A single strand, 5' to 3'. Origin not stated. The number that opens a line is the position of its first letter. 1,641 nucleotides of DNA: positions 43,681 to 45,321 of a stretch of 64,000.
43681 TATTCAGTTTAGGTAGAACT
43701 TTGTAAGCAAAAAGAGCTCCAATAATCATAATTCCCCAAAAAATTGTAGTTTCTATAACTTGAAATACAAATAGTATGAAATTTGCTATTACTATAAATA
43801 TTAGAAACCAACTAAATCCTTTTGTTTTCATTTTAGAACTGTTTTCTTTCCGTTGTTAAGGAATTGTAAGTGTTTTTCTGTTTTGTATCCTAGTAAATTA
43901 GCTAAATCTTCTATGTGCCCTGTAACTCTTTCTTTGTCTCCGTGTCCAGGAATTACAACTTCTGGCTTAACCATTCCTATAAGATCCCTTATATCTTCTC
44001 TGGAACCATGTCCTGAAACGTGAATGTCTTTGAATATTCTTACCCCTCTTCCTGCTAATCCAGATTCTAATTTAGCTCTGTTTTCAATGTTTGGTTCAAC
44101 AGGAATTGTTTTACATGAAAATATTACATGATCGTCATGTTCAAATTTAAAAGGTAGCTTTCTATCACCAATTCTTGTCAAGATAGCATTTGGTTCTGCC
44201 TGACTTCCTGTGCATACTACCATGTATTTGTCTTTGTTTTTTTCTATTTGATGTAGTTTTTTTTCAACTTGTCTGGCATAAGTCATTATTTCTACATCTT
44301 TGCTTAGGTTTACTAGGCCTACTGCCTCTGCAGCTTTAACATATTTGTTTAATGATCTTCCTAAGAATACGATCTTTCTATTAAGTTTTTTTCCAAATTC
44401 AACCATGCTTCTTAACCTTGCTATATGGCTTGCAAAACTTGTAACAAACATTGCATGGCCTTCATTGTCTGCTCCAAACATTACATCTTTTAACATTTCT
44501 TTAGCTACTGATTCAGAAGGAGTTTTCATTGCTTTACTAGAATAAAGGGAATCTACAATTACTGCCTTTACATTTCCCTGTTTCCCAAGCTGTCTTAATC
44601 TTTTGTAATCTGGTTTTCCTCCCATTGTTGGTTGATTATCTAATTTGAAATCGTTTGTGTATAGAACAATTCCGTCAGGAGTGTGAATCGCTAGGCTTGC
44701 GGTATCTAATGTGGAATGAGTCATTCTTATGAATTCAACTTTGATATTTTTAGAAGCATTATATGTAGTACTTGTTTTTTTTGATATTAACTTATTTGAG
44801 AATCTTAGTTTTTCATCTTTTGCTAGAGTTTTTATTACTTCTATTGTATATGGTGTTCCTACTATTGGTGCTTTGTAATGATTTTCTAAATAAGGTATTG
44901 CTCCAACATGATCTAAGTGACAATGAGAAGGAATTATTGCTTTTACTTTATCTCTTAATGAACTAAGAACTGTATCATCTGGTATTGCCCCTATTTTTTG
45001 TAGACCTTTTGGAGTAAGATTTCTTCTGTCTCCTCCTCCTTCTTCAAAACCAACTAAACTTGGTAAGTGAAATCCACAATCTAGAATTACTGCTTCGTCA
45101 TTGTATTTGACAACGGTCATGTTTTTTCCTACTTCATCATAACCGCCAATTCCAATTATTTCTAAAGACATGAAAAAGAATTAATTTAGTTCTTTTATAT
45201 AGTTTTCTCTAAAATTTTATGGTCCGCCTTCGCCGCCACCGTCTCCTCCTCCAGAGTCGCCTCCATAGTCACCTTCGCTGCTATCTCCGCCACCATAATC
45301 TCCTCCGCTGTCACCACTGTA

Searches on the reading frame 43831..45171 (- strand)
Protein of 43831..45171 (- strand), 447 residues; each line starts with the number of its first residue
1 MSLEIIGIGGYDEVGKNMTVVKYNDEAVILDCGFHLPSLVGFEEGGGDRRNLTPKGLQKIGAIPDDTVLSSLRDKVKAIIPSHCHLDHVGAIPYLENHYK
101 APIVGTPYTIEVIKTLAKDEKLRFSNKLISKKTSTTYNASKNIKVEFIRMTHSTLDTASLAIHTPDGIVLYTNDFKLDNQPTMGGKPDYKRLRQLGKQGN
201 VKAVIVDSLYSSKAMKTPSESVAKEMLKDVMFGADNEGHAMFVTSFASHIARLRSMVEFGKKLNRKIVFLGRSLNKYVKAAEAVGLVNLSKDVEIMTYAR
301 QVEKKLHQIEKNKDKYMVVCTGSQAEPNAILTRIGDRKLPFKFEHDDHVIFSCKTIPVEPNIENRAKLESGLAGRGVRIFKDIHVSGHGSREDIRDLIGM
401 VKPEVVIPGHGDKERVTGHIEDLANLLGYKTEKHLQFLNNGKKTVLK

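Call 64: search_protein_families(library=pfam, proteins=[window:43831-45171:-], max_evalue=0.01)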
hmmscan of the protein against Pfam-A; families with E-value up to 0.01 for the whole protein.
window:43831-45171:- (447 aa): 5 families
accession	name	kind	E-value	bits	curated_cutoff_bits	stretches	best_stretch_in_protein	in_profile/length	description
PF22505.1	RNase_J_b_CASP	-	3e-23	82.4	27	1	241-357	4-113/126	Ribonuclease J, beta-CASP domain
PF00753.33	Lactamase_B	-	1.4e-14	55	22.7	1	14-186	4-161/196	Metallo-beta-lactamase superfamily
PF07521.17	RMMBL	-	6.2e-08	33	21.6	1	381-423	9-52/63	Zn-dependent metallo-hydrolase RNA specificity domain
PF12706.13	Lactamase_B_2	-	6.4e-06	26.3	27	1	74-176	27-144/200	Beta-lactamase superfamily domain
PF02112.21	PDEase_II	-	0.0028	17.3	23.7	1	73-160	80-173/340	cAMP phosphodiesterases class-II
